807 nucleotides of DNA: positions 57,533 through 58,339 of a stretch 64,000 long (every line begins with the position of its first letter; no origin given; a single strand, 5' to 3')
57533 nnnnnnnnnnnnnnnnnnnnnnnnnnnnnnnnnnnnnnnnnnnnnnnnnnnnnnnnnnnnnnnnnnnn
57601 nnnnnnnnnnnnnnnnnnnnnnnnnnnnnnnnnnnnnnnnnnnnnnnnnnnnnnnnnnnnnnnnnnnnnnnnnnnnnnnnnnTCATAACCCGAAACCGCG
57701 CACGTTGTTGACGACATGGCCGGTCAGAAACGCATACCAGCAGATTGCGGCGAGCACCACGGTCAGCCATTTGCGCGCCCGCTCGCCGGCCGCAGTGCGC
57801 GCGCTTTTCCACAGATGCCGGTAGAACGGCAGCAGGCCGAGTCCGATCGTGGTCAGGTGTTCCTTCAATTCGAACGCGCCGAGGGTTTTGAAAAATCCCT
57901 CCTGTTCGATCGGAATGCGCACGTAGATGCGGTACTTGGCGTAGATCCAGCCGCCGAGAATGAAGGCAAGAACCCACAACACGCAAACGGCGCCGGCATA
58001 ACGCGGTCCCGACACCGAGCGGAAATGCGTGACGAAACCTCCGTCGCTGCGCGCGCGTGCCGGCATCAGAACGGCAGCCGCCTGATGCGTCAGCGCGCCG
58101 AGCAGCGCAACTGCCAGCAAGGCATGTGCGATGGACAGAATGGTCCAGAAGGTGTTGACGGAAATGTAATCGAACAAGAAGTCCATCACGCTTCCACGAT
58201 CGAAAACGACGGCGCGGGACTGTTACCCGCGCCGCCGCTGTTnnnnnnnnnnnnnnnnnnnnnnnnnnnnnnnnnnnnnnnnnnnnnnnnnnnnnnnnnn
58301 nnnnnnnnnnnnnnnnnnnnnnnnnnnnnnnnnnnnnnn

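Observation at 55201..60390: Uncharacterised five-gene operon built around a CarboxypepD_reg + heme-c + beta-propeller protein with private membrane partners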

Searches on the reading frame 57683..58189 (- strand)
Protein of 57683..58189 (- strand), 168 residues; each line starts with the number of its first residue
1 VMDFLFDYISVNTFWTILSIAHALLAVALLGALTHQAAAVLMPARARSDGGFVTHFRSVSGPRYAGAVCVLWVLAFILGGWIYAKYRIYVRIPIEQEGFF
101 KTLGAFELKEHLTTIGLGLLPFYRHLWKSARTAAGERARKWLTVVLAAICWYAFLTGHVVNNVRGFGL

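Call 3: search_protein_families(library=pfam, proteins=[window:57683-58189:-], max_evalue=0.1)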
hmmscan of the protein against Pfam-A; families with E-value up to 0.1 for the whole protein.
window:57683-58189:- (168 aa): 0 families

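Call 4: search_protein_families(library=ncbifam, proteins=[window:57683-58189:-], max_evalue=0.1)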
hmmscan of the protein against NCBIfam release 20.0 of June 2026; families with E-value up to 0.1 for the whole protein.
window:57683-58189:- (168 aa): 0 families

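Call 13: find_homologous_proteins(query=window:57683-58189:-)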
Query window:57683-58189:- (168 aa): 1796 proteins with E <= 0.001 among 2166 candidates; the best 120 are listed.
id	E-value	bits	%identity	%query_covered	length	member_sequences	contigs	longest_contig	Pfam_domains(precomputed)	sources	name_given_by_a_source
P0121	9.5e-106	369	99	99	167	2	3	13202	-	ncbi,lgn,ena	-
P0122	2.6e-94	332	90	99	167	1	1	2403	-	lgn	-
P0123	1.8e-93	329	90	99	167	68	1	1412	-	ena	-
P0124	9.1e-93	327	89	99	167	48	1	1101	-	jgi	jgi:hypothetical protein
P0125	8.2e-92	324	88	99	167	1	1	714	-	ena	-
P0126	7.9e-91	321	86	99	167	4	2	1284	-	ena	-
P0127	1.2e-90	320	86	99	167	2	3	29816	-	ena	-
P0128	7.5e-90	317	88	99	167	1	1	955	-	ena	-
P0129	1.1e-89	317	87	99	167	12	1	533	-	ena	-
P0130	1.8e-89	316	87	99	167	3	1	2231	-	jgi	jgi:hypothetical protein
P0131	3.9e-89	315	87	99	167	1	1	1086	-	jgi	jgi:hypothetical protein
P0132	9.5e-89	314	85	99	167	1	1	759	-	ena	-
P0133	1.0e-88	314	85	99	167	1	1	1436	-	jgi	jgi:hypothetical protein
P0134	1.1e-88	314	87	99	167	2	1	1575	-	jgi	jgi:hypothetical protein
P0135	2.1e-88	313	84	99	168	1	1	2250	-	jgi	-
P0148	3.6e-87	309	85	99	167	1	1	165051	-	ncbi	-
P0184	4.6e-84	299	81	99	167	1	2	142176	-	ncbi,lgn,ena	-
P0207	6.7e-83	295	80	99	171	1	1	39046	-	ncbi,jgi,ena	jgi:hypothetical protein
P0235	8.6e-82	291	78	99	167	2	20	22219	-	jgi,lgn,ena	jgi:hypothetical protein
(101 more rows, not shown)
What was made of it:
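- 57683..58186 (-): g2: 167-aa integral membrane protein with four helices and invariant His21, His34, His110 and His157. About 1800 homologues, all unnamed (call 13).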

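Call 15: find_encoding_contigs(protein=P0148, flank=8000, max_places=2)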
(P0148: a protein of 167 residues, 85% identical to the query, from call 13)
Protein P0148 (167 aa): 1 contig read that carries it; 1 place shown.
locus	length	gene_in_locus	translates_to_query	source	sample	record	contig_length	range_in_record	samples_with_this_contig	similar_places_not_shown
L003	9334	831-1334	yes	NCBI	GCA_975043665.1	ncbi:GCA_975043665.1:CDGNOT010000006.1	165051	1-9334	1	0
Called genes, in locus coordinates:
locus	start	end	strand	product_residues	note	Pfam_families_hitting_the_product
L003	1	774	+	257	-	?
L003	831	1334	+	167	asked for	-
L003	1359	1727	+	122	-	-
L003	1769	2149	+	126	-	-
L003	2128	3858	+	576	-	PF07969:Amidohydro_3, PF01979:Amidohydro_1 (faint)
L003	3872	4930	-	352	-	PF02615:Ldh_2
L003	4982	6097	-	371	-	PF05762:VWA_CoxE (weak)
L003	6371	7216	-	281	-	PF00158:Sigma54_activat (faint), PF13191:AAA_16 (weak), PF07724:AAA_2, PF13401:AAA_22 (weak), PF00004:AAA, PF07728:AAA_5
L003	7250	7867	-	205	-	PF12804:NTP_transf_3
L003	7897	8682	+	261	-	PF01261:AP_endonuc_2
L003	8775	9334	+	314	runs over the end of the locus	PF16868:NMT1_3, PF09084:NMT1 (weak)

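Call 16: find_encoding_contigs(protein=P0184, flank=8000, max_places=2)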
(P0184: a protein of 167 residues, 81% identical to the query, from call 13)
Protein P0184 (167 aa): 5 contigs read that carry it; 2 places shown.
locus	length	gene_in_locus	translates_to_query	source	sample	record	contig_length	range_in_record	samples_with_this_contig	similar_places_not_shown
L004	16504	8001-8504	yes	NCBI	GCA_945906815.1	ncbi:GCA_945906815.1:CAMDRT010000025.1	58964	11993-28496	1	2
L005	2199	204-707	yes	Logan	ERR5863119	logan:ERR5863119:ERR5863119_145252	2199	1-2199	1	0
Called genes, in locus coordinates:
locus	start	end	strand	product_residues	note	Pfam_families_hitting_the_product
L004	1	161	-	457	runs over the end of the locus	PF03972:MmgE_PrpD_N, PF19305:MmgE_PrpD_C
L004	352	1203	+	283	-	PF12146:Hydrolase_4 (weak), PF00561:Abhydrolase_1, PF12697:Abhydrolase_6, PF00561:Abhydrolase_1 (weak)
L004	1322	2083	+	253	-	PF00106:adh_short, PF08659:KR, PF23441:SDR (weak), PF13561:adh_short_C2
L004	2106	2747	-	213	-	PF01135:PCMT, PF02353:CMAS (weak), PF01209:Ubie_methyltran, PF13489:Methyltransf_23, PF13847:Methyltransf_31, PF08241:Methyltransf_11, PF08242:Methyltransf_12, PF13649:Methyltransf_25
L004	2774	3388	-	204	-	PF02798:GST_N (weak), PF13417:GST_N_3, PF13409:GST_N_2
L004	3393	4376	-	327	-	PF03401:TctC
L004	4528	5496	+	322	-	PF03401:TctC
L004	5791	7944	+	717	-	-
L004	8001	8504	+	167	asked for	-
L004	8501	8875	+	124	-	-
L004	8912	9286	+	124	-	-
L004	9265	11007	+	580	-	PF07969:Amidohydro_3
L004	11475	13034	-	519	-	PF07690:MFS_1, PF00083:Sugar_tr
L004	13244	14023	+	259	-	PF00106:adh_short, PF08659:KR, PF23441:SDR (weak), PF13561:adh_short_C2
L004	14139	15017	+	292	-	PF03401:TctC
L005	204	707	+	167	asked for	-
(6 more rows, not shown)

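Call 35: find_encoding_contigs(protein=P0235, flank=8000, max_places=3)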
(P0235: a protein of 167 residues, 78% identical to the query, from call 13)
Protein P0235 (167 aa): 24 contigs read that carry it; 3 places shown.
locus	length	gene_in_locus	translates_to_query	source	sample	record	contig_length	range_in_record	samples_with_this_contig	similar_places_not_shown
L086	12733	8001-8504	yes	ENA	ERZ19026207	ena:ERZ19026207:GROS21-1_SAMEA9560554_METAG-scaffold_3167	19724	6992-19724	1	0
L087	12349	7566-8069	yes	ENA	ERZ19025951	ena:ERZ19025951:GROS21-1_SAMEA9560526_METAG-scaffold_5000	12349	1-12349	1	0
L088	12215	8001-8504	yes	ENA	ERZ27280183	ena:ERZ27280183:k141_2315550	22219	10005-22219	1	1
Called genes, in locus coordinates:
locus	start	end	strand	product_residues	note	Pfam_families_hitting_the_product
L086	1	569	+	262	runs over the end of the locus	PF00005:ABC_tran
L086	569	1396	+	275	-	PF00528:BPD_transp_1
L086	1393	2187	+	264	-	PF00528:BPD_transp_1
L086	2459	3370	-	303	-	PF20706:GT4-conflict (weak), PF00534:Glycos_transf_1, PF13692:Glyco_trans_1_4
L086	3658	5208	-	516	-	PF04069:OpuAC, PF00528:BPD_transp_1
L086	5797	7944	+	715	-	-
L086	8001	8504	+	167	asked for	-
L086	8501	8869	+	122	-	-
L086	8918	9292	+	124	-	-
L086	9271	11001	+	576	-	PF07969:Amidohydro_3, PF01979:Amidohydro_1 (faint)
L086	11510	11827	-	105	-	PF01909:NTP_transf_2, PF18765:Polbeta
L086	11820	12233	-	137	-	PF08780:NTase_sub_bind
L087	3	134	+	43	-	?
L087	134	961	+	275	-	PF00528:BPD_transp_1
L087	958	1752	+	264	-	PF00528:BPD_transp_1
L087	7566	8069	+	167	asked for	-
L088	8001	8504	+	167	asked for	-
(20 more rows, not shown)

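Call 36: find_encoding_contigs(protein=P0207, flank=8000, max_places=2)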
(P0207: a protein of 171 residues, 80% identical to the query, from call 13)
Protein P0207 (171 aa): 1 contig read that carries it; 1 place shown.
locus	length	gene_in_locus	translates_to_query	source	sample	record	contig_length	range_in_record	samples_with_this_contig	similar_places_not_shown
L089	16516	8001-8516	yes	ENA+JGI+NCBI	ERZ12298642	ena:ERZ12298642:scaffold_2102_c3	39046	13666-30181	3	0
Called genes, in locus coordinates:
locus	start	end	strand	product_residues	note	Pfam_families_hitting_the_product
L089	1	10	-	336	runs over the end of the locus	PF03401:TctC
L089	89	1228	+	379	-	-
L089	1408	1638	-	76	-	-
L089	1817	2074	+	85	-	-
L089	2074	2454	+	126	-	PF01850:PIN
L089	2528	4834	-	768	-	PF01315:Ald_Xan_dh_C, PF02738:MoCoBD_1, PF20256:MoCoBD_2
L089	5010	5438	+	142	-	PF00903:Glyoxalase, PF13669:Glyoxalase_4 (faint), PF22677:Ble-like_N (weak)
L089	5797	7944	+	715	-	PF13620:CarboxypepD_reg (weak)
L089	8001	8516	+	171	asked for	-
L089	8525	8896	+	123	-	-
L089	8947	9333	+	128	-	PF13620:CarboxypepD_reg (faint)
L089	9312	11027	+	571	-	PF01979:Amidohydro_1 (faint), PF07969:Amidohydro_3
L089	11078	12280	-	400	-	PF00441:Acyl-CoA_dh_1, PF08028:Acyl-CoA_dh_2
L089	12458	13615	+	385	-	PF00155:Aminotran_1_2, PF00266:Aminotran_5 (weak), PF01212:Beta_elim_lyase (weak), PF01053:Cys_Met_Meta_PP (weak), PF01041:DegT_DnrJ_EryC1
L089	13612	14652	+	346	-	PF00155:Aminotran_1_2, PF01212:Beta_elim_lyase, PF01041:DegT_DnrJ_EryC1 (faint), PF01053:Cys_Met_Meta_PP (weak)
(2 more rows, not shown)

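Call 37: search_protein_families(library=pfam, proteins=[window:57683-58189:-], max_evalue=10)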
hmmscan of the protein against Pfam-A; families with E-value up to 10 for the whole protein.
window:57683-58189:- (168 aa): 0 families

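Call 44: find_related_loci(query=A4, collection=metagenome_contigs, flank=8000)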
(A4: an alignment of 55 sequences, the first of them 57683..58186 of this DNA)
Query A4 (167 aa) in metagenome_contigs; peptide patterns used: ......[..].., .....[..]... (x = any residue, [..] = any of these).
600 stretches matched a pattern (row limit reached: there are more); 570 encode a relative of the query (tblastn E <= 1e-3); the best 80 are kept; 80 distinct loci.
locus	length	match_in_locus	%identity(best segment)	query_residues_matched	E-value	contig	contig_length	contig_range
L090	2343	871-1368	87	1-166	9e-92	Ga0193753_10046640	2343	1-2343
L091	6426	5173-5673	87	1-167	4e-86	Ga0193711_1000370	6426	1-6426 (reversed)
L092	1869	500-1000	83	1-167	1e-85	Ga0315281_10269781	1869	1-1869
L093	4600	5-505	82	1-167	8e-81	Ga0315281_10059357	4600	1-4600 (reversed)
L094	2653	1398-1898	80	1-167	2e-82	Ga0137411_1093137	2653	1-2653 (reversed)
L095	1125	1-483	88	7-167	1e-85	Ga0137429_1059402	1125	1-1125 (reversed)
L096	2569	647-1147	82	1-167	1e-80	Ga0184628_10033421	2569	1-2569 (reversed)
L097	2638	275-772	82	1-167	6e-80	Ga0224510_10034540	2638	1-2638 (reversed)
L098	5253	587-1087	78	1-167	2e-78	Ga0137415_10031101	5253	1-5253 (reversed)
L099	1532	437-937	78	1-167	1e-82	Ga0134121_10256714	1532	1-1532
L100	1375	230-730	78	1-167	9e-83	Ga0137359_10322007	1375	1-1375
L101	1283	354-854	72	1-166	8e-82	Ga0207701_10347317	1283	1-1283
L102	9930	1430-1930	78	1-167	9e-77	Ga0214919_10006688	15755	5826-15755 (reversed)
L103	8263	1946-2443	81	1-166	3e-76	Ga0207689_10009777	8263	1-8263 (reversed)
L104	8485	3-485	79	7-167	5e-75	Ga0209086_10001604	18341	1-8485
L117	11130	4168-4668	63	1-166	6e-71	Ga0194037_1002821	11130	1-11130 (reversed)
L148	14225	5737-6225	60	6-166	2e-64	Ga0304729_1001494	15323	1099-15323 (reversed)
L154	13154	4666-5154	60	6-166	7e-64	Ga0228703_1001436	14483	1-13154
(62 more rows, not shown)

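Call 50: predict_structure(alignment_id=A4)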
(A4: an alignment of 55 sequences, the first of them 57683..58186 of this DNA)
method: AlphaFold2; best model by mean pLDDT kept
length: 167 residues; sequences in the alignment: 55
mean_pLDDT: 78.8   pTM: 0.74
mean pLDDT of the five models: 78.8, 76.8, 65.6, 61.5, 58.6
residues with pLDDT >= 90: 51; 70-90: 67; 50-70: 44; < 50: 5
segments of 3 or more residues with pLDDT < 50: 164-167
pLDDT, mean of each block of 10 residues (from residue 1): 67 85 93 88 59 61 90 90 67 60 78 92 87 87 94 82 51
secondary structure, 60 per line:
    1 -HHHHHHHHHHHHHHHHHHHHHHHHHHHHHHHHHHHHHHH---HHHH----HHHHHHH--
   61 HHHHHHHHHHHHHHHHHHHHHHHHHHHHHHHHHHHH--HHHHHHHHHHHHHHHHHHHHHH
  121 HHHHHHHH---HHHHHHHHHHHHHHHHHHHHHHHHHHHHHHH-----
elements in order: H2-40 H44-47 H52-58 H61-96 H99-128 H132-162
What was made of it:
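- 57683..58186 (-): AlphaFold2 gives four long helices, pLDDT 79 (call 50).
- Checked: g2: four long helices in AlphaFold2 (call 50).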

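Call 52: fold_search(model_id=the predicted structure, library=pdb)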
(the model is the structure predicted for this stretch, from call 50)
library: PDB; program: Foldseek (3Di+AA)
matches with E <= 10: 237; with E <= 0.001: 0
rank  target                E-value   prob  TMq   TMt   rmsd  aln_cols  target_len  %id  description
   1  7e1v_G                7.4e-02  1.00  0.52  0.48   5.7       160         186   12  Cryo-EM structure of apo hybrid respiratory supercomplex consisting of Mycobacterium tuberculosis complexIII and Mycob (released 2021-10-13)
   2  6hwh_W                9.1e-02  1.00  0.55  0.51   4.8       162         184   12  Structure of a functional obligate respiratory supercomplex from Mycobacterium smegmatis (released 2018-11-07)
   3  7e1v_S                1.1e-01  1.00  0.54  0.49   5.5       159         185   11  Cryo-EM structure of apo hybrid respiratory supercomplex consisting of Mycobacterium tuberculosis complexIII and Mycob (released 2021-10-13)
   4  7jh6_A                1.6e-01  0.82  0.36  0.35   8.1       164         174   13  De novo designed two-domain di-Zn(II) and porphyrin-binding protein (released 2020-12-09)
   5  9qef_J                2.0e-01  1.00  0.57  0.52   4.5       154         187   12  Respiratory supercomplex from Mycobacterium smegmatis with decylubiquinone (released 2026-01-21)
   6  6adq_G                2.5e-01  0.99  0.54  0.46   5.1       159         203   12  Respiratory Complex CIII2CIV2SOD2 from Mycobacterium smegmatis (released 2018-11-14)
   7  7qhm_F                2.8e-01  0.99  0.54  0.49   4.7       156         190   13  Cytochrome bcc-aa3 supercomplex (respiratory supercomplex III2/IV2) from Corynebacterium glutamicum (stigmatellin and  (released 2022-05-18)
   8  8hcr_G                2.9e-01  0.99  0.56  0.51   4.9       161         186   12  Cryo-EM structure of the Mycobacterium tuberculosis cytochrome bcc:aa3 supercomplex and a novel inhibitor targeting su (released 2023-05-03)
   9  7q21_E                3.6e-01  0.98  0.55  0.50   4.6       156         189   13  III2-IV2 respiratory supercomplex from Corynebacterium glutamicum (released 2022-02-02)
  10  8ugh_4C               3.6e-01  0.94  0.47  0.33   5.1       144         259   11  In-situ structure of typeA supercomplex with lipids in respiratory chain (composite) (released 2024-06-19)
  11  6egc                  3.6e-01  0.63  0.33  0.37   7.0       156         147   12  Single-chain version of 2L4HC2_23 (PDB 5J0K) (released 2019-05-29)
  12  7cub_C                4.4e-01  0.82  0.45  0.42  14.9       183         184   12  2.55-Angstrom Cryo-EM structure of Cytochrome bo3 from Escherichia coli in Native Membrane (released 2021-08-25)
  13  7x8v_E                4.4e-01  0.66  0.37  0.34   9.6       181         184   11  Cooperative regulation of PBI1 and MAPKs controls WRKY45 transcription factor in rice immunity (released 2022-04-06)
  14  7o37_c                4.6e-01  0.84  0.43  0.31   5.7       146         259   12  Murine supercomplex CIII2CIV in the assembled locked conformation (released 2021-10-13)
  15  7ate_C                4.8e-01  0.66  0.37  0.26   7.5       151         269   14  Cytochrome c oxidase structure in P-state (released 2021-12-01)
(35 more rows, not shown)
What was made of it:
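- Closest known: Membrane quinol dehydrogenases or cytochromes b that serve periplasmic redox enzymes. Same: Its best, though non-significant, fold matches are oxidase subunit III chains (TM about 0.5, call 52).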

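Call 59: search_solved_structures(query=A5, max_evalue=10, show_alignments=2)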
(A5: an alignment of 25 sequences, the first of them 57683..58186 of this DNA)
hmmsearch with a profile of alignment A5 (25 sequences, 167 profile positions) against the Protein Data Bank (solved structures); distinct sequences matched with E-value up to 10: 1.
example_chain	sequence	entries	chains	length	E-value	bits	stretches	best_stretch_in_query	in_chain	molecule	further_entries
3din_E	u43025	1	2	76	0.65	13.1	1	15-84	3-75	Preprotein translocase subunit SecG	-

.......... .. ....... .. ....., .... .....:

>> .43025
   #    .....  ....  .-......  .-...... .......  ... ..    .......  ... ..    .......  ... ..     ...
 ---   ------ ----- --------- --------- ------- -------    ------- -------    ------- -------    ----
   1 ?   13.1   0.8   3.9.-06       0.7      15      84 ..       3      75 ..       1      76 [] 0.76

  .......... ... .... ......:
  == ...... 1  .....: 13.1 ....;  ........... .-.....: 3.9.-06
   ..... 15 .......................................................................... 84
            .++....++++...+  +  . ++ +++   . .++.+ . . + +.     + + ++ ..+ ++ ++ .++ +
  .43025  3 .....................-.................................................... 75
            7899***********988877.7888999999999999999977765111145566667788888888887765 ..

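Call 62: search_protein_families(library=pfam, alignment_id=A5, max_evalue=1)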
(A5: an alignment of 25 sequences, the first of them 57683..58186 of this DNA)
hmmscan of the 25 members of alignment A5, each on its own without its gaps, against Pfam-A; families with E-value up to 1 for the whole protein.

A. member 1, window:57683-58186:- (167 aa): 1 family
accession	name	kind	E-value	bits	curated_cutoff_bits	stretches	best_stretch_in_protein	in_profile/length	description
PF03419.18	Peptidase_U4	-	0.048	13.4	28.4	1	25-155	56-131/284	Sporulation factor SpoIIGA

B. families by the number of members that match (of 25 scanned): 12 families
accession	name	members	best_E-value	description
PF17555.7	TssN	5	0.00058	Type VI secretion system, TssN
PF04238.17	DUF420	4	0.042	Protein of unknown function (DUF420)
PF17626.7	IncF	4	0.057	Inclusion membrane protein F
PF03419.18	Peptidase_U4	3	0.043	Sporulation factor SpoIIGA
PF23494.1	bPH_10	3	0.16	YqeB-like bacterial PH domain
PF02628.20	COX15-CtaA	1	0.0023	Cytochrome oxidase assembly protein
PF09772.14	Tmem26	1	0.037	Transmembrane protein 26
PF06799.16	CGLD27-like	1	0.18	Conserved in the green lineage and diatoms 27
PF03134.24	TB2_DP1_HVA22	1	0.24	TB2/DP1, HVA22 family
PF19779.4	DUF6264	1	0.31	Family of unknown function (DUF6264)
PF18920.5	DUF5671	1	0.41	Domain of unknown function (DUF5671)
PF11511.13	RhodobacterPufX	1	0.54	Intrinsic membrane protein PufX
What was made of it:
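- Weak per-member hits of g2 to haem-handling families: DUF420 (which I recall includes the oxidase-assembly protein CtaM) in 4/25 members and COX15-CtaA in 1/25 (call 62). All family hits are below significance (call 62).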
